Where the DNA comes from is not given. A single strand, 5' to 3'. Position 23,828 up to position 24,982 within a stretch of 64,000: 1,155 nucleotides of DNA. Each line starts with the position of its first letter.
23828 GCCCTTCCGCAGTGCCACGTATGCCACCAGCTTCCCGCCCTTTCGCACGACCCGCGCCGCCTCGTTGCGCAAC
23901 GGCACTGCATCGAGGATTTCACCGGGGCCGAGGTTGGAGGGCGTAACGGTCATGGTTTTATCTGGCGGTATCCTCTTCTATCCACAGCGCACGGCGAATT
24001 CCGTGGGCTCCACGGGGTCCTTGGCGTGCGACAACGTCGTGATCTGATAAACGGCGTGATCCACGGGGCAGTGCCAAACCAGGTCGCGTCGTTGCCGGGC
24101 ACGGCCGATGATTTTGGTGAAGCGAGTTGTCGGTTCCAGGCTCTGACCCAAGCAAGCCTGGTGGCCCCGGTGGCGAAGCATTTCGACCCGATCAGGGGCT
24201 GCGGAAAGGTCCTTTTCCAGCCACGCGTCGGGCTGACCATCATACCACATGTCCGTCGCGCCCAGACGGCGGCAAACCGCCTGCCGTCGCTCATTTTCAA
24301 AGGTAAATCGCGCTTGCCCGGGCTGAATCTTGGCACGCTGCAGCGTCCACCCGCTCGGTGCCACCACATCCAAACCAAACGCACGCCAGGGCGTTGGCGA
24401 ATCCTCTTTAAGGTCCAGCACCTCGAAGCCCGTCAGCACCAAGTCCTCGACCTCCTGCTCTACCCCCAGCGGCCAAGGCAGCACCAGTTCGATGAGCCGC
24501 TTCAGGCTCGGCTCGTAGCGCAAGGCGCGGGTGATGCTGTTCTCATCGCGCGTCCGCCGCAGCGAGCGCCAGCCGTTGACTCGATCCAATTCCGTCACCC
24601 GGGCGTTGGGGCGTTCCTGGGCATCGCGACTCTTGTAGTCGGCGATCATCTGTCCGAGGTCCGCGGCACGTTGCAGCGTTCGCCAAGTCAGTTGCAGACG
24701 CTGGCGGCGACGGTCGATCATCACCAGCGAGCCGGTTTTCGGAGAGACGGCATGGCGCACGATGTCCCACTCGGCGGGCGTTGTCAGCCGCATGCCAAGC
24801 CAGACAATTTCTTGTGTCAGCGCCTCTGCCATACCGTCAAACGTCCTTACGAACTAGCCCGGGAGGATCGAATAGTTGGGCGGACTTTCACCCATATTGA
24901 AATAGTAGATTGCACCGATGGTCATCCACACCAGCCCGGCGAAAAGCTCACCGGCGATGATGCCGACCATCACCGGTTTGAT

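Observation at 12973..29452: Uncharacterised eight-gene envelope cluster: two MacB-type ATPases, two FtsX permeases, two large polytopic membrane proteins, a PqqD-like protein and an unknown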

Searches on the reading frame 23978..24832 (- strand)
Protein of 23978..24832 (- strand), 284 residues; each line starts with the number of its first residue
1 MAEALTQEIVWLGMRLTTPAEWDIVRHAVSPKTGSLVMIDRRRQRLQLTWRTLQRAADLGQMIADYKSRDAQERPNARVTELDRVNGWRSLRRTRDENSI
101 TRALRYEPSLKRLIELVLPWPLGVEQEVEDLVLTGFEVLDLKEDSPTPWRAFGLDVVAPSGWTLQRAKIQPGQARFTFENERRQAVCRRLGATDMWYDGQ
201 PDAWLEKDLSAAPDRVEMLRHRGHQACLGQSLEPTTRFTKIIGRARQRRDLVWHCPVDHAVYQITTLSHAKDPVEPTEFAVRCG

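Call 3: search_protein_families(library=pfam, proteins=[window:23978-24832:-], max_evalue=0.01)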
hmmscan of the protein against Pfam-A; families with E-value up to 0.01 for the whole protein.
window:23978-24832:- (284 aa): 0 families

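Call 4: search_protein_families(library=ncbifam, proteins=[window:23978-24832:-], max_evalue=0.01)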
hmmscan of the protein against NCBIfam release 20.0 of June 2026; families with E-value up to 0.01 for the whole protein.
window:23978-24832:- (284 aa): 0 families

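Call 10: find_homologous_proteins(query=window:23978-24832:-)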
Query window:23978-24832:- (284 aa): 12 proteins with E <= 0.001 among 3059 candidates.
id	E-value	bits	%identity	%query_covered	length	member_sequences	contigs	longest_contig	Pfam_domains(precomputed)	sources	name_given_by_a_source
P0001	1.6e-189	646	100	100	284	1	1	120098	-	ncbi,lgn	-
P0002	6.6e-142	490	75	100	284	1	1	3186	-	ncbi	-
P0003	2.3e-82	295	46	100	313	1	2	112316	-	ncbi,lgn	ncbi:MAG: hypothetical protein WD042_07355 [Phycisphaeraceae bacterium]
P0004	3.3e-72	261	47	98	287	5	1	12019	-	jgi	-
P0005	1.8e-68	249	46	95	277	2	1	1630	-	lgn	-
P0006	1.6e-64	236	42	98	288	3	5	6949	-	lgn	-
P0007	3.7e-58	215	42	95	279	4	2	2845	-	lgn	-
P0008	1.9e-50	190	38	97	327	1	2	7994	-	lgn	-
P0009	1.4e-26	112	31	96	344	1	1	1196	-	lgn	-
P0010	7.4e-24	103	34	59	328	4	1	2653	-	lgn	-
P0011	8.4e-21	93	32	86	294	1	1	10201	-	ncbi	ncbi:MAG: hypothetical protein AAF710_08790 [Planctomycetota bacterium]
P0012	7.3e-14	70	38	20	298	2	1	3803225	-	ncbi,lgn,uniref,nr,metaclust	ncbi:hypothetical protein PSMK_17100 [Phycisphaera mikurensis NBRC 102666]|uniref:Uncharacterized pr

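Call 11: find_encoding_contigs(protein=P0003, flank=10000, max_places=2)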
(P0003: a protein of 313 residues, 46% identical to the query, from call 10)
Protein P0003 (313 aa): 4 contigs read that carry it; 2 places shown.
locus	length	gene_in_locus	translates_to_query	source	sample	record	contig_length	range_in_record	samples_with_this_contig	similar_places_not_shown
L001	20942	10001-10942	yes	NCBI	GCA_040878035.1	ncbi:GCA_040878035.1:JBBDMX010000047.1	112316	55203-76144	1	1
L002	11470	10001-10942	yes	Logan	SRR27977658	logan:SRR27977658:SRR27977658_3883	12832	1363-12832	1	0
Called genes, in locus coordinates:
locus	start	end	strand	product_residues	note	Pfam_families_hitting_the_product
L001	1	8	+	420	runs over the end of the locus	PF13145:Rotamase_2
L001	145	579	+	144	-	PF02021:UPF0102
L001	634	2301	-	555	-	PF01487:DHquinase_I, PF08501:Shikimate_dh_N, PF01488:Shikimate_DH (weak), PF03807:F420_oxidored (faint), PF18317:SDH_C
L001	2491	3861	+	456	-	PF06245:DUF1015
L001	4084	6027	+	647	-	PF00072:Response_reg, PF08668:HDOD, PF01966:HD (faint)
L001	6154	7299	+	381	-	PF22842:Pel9A-like_beta_helix (faint), PF13229:Beta_helix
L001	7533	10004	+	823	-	PF20581:DUF6785, PF20580:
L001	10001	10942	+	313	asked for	-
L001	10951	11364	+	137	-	PF05402:PqqD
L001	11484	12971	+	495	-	PF02687:FtsX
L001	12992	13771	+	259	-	PF00005:ABC_tran, PF13304:AAA_21 (faint)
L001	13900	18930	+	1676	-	PF04389:Peptidase_M28, PF02687:FtsX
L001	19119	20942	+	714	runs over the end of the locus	-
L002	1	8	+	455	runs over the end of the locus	?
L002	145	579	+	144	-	PF02021:UPF0102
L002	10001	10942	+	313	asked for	-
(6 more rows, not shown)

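Call 12: find_encoding_contigs(protein=P0012, flank=10000, max_places=2)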
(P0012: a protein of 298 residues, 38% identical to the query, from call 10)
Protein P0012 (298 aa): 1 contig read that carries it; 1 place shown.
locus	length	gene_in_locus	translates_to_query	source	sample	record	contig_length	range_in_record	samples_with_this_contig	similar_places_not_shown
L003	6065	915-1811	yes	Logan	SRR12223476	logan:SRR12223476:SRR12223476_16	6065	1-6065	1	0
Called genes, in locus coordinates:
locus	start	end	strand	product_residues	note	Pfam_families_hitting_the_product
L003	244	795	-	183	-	-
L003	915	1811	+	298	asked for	-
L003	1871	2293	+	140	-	PF05402:PqqD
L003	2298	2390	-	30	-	-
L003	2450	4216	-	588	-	PF01156:IU_nuc_hydro, PF04784:DUF547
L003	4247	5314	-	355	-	PF01636:APH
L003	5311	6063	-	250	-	?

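Call 13: find_encoding_contigs(protein=P0001, flank=1000, max_places=2)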
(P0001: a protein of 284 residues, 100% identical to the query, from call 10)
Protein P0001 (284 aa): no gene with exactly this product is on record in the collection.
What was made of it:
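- Tried and rejected: It failed (call 13).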

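Call 14: find_encoding_contigs(protein=P0011, flank=10000, max_places=2)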
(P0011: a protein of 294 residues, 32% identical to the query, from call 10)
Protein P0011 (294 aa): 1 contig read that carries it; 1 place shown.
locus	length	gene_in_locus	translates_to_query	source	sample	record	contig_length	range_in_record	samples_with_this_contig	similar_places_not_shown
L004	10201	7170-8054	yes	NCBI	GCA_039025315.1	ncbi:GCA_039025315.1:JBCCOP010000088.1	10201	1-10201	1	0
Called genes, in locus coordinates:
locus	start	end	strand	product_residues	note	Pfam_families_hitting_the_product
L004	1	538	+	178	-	?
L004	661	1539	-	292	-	PF01263:Aldose_epim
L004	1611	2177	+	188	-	-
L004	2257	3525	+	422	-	PF01694:Rhomboid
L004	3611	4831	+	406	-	PF00365:PFK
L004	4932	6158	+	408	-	PF00145:DNA_methylase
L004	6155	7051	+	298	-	PF09572:RE_XamI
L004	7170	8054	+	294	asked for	-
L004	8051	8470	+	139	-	PF05402:PqqD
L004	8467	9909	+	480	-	PF02687:FtsX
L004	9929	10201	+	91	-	PF00005:ABC_tran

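Call 15: find_encoding_contigs(protein=P0004, flank=10000, max_places=2)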
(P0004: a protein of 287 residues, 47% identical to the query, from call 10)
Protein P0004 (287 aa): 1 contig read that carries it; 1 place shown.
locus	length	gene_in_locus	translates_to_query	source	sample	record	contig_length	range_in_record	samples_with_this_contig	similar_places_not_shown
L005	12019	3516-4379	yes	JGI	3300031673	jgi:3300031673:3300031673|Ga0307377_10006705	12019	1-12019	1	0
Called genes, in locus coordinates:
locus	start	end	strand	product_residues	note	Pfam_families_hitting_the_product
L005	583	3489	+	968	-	PF20581:DUF6785, PF20580:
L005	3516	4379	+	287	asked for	-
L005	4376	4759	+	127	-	PF05402:PqqD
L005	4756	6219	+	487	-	PF02687:FtsX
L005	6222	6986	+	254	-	PF00005:ABC_tran, PF02463:SMC_N (faint), PF13304:AAA_21 (faint)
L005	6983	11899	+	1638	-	PF04389:Peptidase_M28 (weak), PF02687:FtsX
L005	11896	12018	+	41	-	?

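Call 23: predict_structure(alignment_id=A1)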
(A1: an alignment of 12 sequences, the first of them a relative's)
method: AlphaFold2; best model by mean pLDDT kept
length: 284 residues; sequences in the alignment: 12
mean_pLDDT: 87.0   pTM: 0.77
mean pLDDT of the five models: 87.0, 86.6, 86.4, 86.1, 82.5
residues with pLDDT >= 90: 143; 70-90: 122; 50-70: 17; < 50: 2
segments of 3 or more residues with pLDDT < 50: none
pLDDT, mean of each block of 10 residues (from residue 1): 71 83 78 87 88 93 95 94 94 93 94 94 90 89 76 87 87 89 93 67 73 83 91 82 87 90 94 94 82
secondary structure, 60 per line:
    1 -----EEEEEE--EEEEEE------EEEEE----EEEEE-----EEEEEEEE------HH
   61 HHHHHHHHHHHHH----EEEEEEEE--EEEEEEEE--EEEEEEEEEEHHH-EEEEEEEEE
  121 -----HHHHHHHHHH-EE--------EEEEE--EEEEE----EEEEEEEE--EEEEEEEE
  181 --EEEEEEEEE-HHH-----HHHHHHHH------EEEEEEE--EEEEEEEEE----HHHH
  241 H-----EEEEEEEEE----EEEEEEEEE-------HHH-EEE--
elements in order: E6-11 E14-19 E26-30 E35-39 E45-52 H59-73 E78-85 E88-95 E98-107 E112-120 H126-135 E147-151 E154-158 E163-170 E173-180 E183-191 H201-208 E215-221 E224-232 H237-241 E247-255 E260-268 E280-282

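Call 28: fold_search(model_id=the predicted structure, library=pdb)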
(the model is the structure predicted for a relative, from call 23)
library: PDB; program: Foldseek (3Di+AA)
matches with E <= 10: 1443; with E <= 0.001: 6
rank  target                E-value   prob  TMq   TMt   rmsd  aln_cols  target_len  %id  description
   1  6kac_P                7.9e-05  1.00  0.37  0.53   4.6       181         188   13  Cryo-EM structure of the C2S2-type PSII-LHCII supercomplex from Chlamydomonas reihardtii (released 2019-10-23)
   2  8z9d_P                1.7e-04  1.00  0.35  0.49   5.2       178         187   13  cryo-EM structure of PSII-LHCII megacomplex from spinach (released 2024-11-13)
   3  1v2b_A                1.7e-04  1.00  0.34  0.58   5.1       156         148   13  Crystal Structure of PsbP Protein in the Oxygen-Evolving Complex of Photosystem II from Higher Plants (released 2004-05-18)
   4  1v2b_B                2.6e-04  1.00  0.34  0.57   5.4       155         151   15  Crystal Structure of PsbP Protein in the Oxygen-Evolving Complex of Photosystem II from Higher Plants (released 2004-05-18)
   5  3hlz_A                4.2e-04  1.00  0.29  0.30   6.6       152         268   13  Crystal structure of BT_1490 (NP_810393.1) from BACTEROIDES THETAIOTAOMICRON VPI-5482 at 1.50 A resolution (released 2009-06-16)
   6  3m4w_A                6.3e-04  0.75  0.18  0.18  20.1       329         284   10  Structural basis for the negative regulation of bacterial stress response by RseB (released 2010-05-05)
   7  3hlz_B                1.0e-03  1.00  0.31  0.33   6.4       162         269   13  Crystal structure of BT_1490 (NP_810393.1) from BACTEROIDES THETAIOTAOMICRON VPI-5482 at 1.50 A resolution (released 2009-06-16)
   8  2vu4                  1.2e-03  1.00  0.35  0.62   4.7       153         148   16  Structure of PsbP protein from Spinacia oleracea at 1.98 A resolution (released 2009-07-21)
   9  9gnw_P                1.2e-03  1.00  0.37  0.53   4.8       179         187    8  Universal PSII assembly intermediate (released 2025-09-17)
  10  2xb3                  1.3e-03  1.00  0.34  0.55   4.9       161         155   11  The Structure of Cyanobacterial PsbP (released 2010-08-25)
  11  9grx_0                1.6e-03  1.00  0.34  0.55   5.1       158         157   14  NDH-PSI-LHCI supercomplex from S. oleracea (released 2025-02-12)
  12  5zx9                  2.3e-03  1.00  0.33  0.51   4.8       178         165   15  Crystal structure of apo form fibronectin-binding protein Apa from Mycobacterium tuberculosis (released 2019-05-29)
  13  9v86_A                2.5e-03  0.85  0.20  0.08  17.1       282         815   10  Cryo-EM structure of KICSTOR CCC complex (state 3) (released 2025-11-12)
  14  7wff_f                3.4e-03  1.00  0.33  0.54   5.2       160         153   12  Subcomplexes B,M and L in the Cylic electron transfer supercomplex NDH-PSI from Arabidopsis (released 2022-03-16)
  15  4qfw_A                4.1e-03  0.21  0.12  0.12  18.8       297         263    8  Crystal structure of acyl-CoA thioesterase tesB from Yersinia pestis (released 2014-06-04)
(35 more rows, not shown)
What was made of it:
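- Closest known: PsbP/Mog1p/DUF1795. Same: The hits include the T6SS effector chaperone SciW and the immunity protein Tsi3 (call 28).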

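Call 37: search_protein_families(library=pfam, proteins=[window:23978-24832:-], max_evalue=10)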
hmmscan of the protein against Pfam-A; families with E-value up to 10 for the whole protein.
window:23978-24832:- (284 aa): 1 family
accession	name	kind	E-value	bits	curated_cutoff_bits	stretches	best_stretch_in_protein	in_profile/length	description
PF21107.2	STPRs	-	1.5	9.7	27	1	54-94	1-41/74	STPRs (score and three amino acid peptide repeats)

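Call 55: search_protein_families(library=padloc, proteins=[window:23978-24832:-], max_evalue=0.001)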
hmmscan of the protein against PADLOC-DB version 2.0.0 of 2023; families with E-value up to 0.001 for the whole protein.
window:23978-24832:- (284 aa): 0 families

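Call 64: search_protein_representatives(alignment_id=A1)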
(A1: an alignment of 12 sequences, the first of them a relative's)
Query: 12 sequences, 288 profile positions. Proteins with E-value up to 0.001 (for the whole library): 987; up to 1e-10: 565; up to 1e-30: 333. The best 150 are listed.
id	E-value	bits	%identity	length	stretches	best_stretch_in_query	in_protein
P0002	1.7e-122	424.6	-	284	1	2-282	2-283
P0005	8.8e-111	386.2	-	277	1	14-287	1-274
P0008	7.7e-108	376.5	-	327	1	2-284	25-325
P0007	4.2e-106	370.8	-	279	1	14-286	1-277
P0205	2.9e-97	341.8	-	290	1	4-285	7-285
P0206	9.9e-96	336.8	-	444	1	4-285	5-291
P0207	1.3e-90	320.0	-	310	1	4-282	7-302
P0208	6.2e-90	317.7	-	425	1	4-286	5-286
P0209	2.9e-89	315.5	-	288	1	4-287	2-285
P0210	2.0e-88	312.8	-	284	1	6-283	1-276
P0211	3.1e-88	312.1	-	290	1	6-284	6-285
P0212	1.1e-87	310.3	-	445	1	5-285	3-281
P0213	2.7e-87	309.1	-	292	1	6-286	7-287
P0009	1.0e-84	300.6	-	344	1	3-286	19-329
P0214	5.8e-84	298.1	-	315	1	5-283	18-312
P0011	4.3e-79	282.2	-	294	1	3-285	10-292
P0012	4.0e-76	272.4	-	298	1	12-279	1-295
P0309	1.3e-57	211.6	-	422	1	9-281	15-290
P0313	3.4e-56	207.0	-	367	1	8-281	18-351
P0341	1.3e-44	169.0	-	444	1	3-275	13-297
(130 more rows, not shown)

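Call 65: search_protein_families(library=pfam, proteins=[P0206, P0208, P0212, P0309, P0341, P0313], max_evalue=0.01)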
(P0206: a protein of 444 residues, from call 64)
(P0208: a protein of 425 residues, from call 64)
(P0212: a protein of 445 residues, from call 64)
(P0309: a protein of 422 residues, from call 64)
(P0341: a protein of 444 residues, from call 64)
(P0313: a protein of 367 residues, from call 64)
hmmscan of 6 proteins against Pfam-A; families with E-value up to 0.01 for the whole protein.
P0206 (444 aa): 1 family
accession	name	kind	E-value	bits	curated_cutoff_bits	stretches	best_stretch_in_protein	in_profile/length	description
PF05402.18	PqqD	-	3e-08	34.3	23.4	1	366-428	5-67/67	Coenzyme PQQ synthesis protein D (PqqD)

P0208 (425 aa): 1 family
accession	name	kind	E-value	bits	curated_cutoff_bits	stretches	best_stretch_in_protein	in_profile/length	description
PF05402.18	PqqD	-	3.9e-12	46.7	23.4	1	349-411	4-66/67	Coenzyme PQQ synthesis protein D (PqqD)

P0212 (445 aa): 2 families
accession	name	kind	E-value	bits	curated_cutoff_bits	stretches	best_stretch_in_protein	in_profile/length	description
PF05402.18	PqqD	-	8.7e-10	39.2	23.4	1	356-419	4-67/67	Coenzyme PQQ synthesis protein D (PqqD)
PF04909.20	Amidohydro_2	-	0.0051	17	26.4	1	65-166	38-129/289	Amidohydrolase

P0309 (422 aa): 1 family
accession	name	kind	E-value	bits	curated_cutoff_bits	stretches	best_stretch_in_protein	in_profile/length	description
PF05402.18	PqqD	-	1e-09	39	23.4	1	350-412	5-67/67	Coenzyme PQQ synthesis protein D (PqqD)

P0341 (444 aa): 1 family
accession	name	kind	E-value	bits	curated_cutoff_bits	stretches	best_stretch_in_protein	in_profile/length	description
PF05402.18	PqqD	-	2e-10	41.3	23.4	1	370-432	5-67/67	Coenzyme PQQ synthesis protein D (PqqD)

P0313 (367 aa): 0 families
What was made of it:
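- Fusions of the 284-aa protein with PqqD (calls 64, 65). Fusions of the 284-aa protein with PqqD (call 65).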

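Call 72: fold_search(model_id=the predicted structure, library=viral)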
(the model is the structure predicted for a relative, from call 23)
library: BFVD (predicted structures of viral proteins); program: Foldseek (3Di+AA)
matches with E <= 10: 1333; with E <= 0.001: 2
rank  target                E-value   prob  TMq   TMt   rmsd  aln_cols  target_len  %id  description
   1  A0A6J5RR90            3.0e-05  1.00  0.35  0.50   4.3       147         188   13  Lipoprotein [uncultured Caudovirales phage]
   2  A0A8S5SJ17            1.2e-04  1.00  0.35  0.26   7.7       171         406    9  Host cell surface-exposed lipoprotein [Siphoviridae sp. ctvhu9]
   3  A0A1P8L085            5.8e-03  0.25  0.11  0.16  20.1       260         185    8  (no name in the UniProt tables at hand)
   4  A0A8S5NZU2            7.2e-03  0.44  0.16  0.15  14.4       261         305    7  Uncharacterized protein [Myoviridae sp. ctLnO19]
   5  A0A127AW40            7.9e-03  0.38  0.17  0.13  20.9       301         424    8  Baseplate hub + tail lysozyme [Bacillus phage SP-15]
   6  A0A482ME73            1.3e-02  0.38  0.15  0.14  17.2       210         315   10  (no name in the UniProt tables at hand)
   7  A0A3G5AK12            1.5e-02  0.18  0.16  0.05  19.3       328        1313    9  VETF-like early transcription factor large subunit [Solivirus sp.]
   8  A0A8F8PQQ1            1.6e-02  0.75  0.19  0.15  19.4       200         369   10  Transmembrane protein [Clandestinovirus]
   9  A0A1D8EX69            1.6e-02  0.99  0.21  0.43   8.1       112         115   12  Uncharacterized protein [Campylobacter phage vB_CjeM_Los1]
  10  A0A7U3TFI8            1.6e-02  0.84  0.20  0.30  18.4       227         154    7  (no name in the UniProt tables at hand)
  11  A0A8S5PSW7            1.6e-02  0.21  0.14  0.10  19.4       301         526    8  Uncharacterized protein [Siphoviridae sp. ctGuJ10]
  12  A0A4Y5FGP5            1.7e-02  0.14  0.13  0.13  18.1       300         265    7  Uncharacterized protein [Lactobacillus phage 3-521]
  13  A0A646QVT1            1.8e-02  0.13  0.13  0.09  19.9       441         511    5  (no name in the UniProt tables at hand)
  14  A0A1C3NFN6            1.8e-02  0.10  0.11  0.08  24.4       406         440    7  (no name in the UniProt tables at hand)
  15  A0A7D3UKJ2            1.9e-02  0.99  0.19  0.39   8.9        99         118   13  (no name in the UniProt tables at hand)
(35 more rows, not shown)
